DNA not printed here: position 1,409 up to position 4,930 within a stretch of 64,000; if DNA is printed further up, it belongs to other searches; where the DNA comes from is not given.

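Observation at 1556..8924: Translationally coupled SNF2 helicase -> SbcD-like nuclease -> SbcC/YhaN-like ATPase operon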

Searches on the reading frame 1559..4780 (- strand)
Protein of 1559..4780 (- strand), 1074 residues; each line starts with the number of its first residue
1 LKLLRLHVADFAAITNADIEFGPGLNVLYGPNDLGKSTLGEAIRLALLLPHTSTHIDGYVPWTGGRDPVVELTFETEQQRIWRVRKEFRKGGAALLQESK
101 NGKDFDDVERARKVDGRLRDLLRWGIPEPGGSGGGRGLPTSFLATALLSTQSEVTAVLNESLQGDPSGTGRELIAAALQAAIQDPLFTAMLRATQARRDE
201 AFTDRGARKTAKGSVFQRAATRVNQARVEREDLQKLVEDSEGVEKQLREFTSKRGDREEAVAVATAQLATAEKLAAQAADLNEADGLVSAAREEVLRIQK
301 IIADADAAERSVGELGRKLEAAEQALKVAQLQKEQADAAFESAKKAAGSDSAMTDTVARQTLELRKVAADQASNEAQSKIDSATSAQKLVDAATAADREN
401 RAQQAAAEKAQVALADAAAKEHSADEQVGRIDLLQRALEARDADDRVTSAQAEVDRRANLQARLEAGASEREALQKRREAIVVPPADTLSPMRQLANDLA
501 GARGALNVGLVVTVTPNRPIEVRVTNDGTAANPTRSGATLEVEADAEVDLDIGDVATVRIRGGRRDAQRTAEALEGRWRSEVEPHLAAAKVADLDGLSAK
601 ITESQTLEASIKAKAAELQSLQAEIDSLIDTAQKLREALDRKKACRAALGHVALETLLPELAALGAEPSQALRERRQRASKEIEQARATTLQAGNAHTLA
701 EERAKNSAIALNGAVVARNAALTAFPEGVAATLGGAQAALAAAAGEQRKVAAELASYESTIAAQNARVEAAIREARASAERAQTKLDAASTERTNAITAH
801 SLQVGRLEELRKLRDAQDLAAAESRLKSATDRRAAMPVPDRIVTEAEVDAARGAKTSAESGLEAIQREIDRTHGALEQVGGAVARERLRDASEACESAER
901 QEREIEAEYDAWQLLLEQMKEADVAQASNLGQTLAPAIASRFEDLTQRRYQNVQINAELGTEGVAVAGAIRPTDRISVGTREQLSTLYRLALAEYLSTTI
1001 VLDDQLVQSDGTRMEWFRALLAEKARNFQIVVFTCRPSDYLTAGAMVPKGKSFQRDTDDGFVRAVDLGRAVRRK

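Call 5: search_protein_families(library=pfam, proteins=[window:1559-4780:-], max_evalue=0.01)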
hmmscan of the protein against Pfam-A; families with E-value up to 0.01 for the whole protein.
window:1559-4780:- (1074 aa): 4 families
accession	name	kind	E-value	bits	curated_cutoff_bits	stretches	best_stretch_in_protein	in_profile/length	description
PF02463.25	SMC_N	-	1.4e-06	28.3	40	1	3-47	2-48/220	RecF/RecN/SMC N terminal domain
PF13476.12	AAA_23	-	7.2e-06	27.2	27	1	5-109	1-87/201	AAA domain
PF13175.12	AAA_15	-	7.2e-05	23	32.1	1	1-45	1-45/374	AAA ATPase domain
PF13304.12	AAA_21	-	0.00043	20.9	27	1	25-47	1-23/304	AAA domain, putative AbiEii toxin, Type IV TA system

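Call 6: search_protein_families(library=padloc, proteins=[window:1559-4780:-], max_evalue=0.01)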
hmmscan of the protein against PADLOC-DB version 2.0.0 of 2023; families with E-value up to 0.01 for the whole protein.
window:1559-4780:- (1074 aa): 31 families (the best 25 are shown)
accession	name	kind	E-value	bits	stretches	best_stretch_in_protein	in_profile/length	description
PDLC03859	LmuB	-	7.2e-13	46.6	1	1-641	3-474/611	-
PDLC02981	AriAB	-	2e-08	31.4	1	1-47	1-47/694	-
PDLC04135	mad3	-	1.8e-07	29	1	2-348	1-195/374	mads_3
PDLC00102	GajA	-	4.4e-07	26.7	1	1-47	1-47/532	AAA ATPase domain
PDLC00071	GajA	-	8.8e-07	26.1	1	1-47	1-47/588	AAA ATPase domain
PDLC03863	LmuB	-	7.3e-06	22.9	1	14-469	15-451/610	-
PDLC00278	PtuA1|PtuA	-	1.1e-05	22.9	1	1-47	1-47/436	AAA ATPase domain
PDLC04213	HEC-02A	-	1.5e-05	22.7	1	1-39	1-39/337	-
PDLC00083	GajA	-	1.8e-05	21.3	1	1-53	1-53/639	AAA ATPase domain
PDLC02979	AriA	-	2.1e-05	22.5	1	1-45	1-45/373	-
PDLC00298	PtuA1|PtuA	-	4.1e-05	20.8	1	1-47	1-47/423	AAA ATPase domain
PDLC00091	GajA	-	4.4e-05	20.5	1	1-47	1-48/627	AAA ATPase domain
PDLC00098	GajA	-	6.9e-05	19.8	1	2-47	2-47/534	AAA ATPase domain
PDLC04710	PDC-M56A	-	7.2e-05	19.9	1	5-92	3-90/382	-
PDLC00271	PtuA1|PtuA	-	8.1e-05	20.3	1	1-47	1-47/421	AAA ATPase domain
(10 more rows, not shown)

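Call 7: search_protein_families(library=ncbifam, proteins=[window:1559-4780:-], max_evalue=0.01)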
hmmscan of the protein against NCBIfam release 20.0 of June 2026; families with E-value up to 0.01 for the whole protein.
window:1559-4780:- (1074 aa): 8 families
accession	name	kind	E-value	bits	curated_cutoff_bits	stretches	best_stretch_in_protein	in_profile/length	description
NF003034.1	PRK03918.1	equivalog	1.2e-11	43.4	700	2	1-101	1-103/878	DNA double-strand break repair ATPase Rad50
NF002244.0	PRK01156.1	equivalog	1.1e-06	27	847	1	4-100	4-98/895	DNA double-strand break repair ATPase Rad50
NF041035.1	Rad50_Halo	equivalog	3.2e-06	25.8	1000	1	1-123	1-123/883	DNA double-strand break repair ATPase Rad50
TIGR00611.2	recf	equivalog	6e-06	25.6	172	1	5-103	3-102/339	DNA replication/repair protein RecF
NF002572.0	PRK02224.1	equivalog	1.3e-05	23.7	1087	1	1-123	1-123/888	DNA double-strand break repair ATPase Rad50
NF045487.1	ASRP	equivalog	0.00039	19.2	300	1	12-48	3-39/593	archaea-specific SMC-related protein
NF041034.1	Rad50_Sulf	equivalog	0.001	17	1000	0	1-89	1-87/872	DNA double-strand break repair ATPase Rad50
NF041760.1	PtuA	equivalog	0.0083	15.1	500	1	2-45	51-94/524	retron Ec78 anti-phage system effector ATPase PtuA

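Call 36: search_solved_structures(query=window:1559-4780:-, max_evalue=0.01)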
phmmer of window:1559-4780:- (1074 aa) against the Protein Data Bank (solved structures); distinct sequences matched with E-value up to 0.01: 13.
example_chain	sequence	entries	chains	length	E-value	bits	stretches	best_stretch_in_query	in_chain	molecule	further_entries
3qkt_A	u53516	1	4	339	4.1e-09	38.7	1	1-92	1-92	DNA double-strand break repair rad50 ATPase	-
3qku_A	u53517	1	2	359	5.1e-09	38.4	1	1-92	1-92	DNA double-strand break repair rad50 ATPase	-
4nch_A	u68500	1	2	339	5.5e-09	38.3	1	1-92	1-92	DNA double-strand break repair Rad50 ATPase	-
4nci_A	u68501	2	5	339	2.1e-08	36.4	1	1-92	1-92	DNA double-strand break repair Rad50 ATPase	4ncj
4nck_A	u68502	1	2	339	3.6e-08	35.6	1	1-92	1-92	DNA double-strand break repair Rad50 ATPase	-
3qf7_A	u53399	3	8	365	8.4e-07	31.1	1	4-105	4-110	Rad50 | Probable DNA double-strand break repair Rad50 ATPase,Probable DNA double-strand break repa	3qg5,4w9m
1us8_A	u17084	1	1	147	6.5e-06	28.1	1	1-93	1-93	DNA DOUBLE-STRAND BREAK REPAIR RAD50 ATPASE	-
1f2t_A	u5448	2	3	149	6.7e-06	28.1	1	1-93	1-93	RAD50 ABC-ATPASE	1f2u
3tho_A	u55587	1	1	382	7.1e-06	28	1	4-104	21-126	Probable DNA double-strand break repair Rad50 ATPase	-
1ii8_A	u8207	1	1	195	1.3e-05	27.2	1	1-93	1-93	Rad50 ABC-ATPase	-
3qkr_A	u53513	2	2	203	1.4e-05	27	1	1-93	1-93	DNA double-strand break repair rad50 ATPase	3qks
3aux_A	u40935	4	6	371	0.0019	20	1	5-105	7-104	DNA double-strand break repair rad50 ATPase | DNA double-strand break repair Rad50 ATPase,DNA double-strand break repair Rad50 ATPase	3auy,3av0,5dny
5f3w_B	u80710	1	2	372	0.0021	19.8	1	5-105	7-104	DNA double-strand break repair Rad50 ATPase,DNA double-strand break repair Rad50 ATPase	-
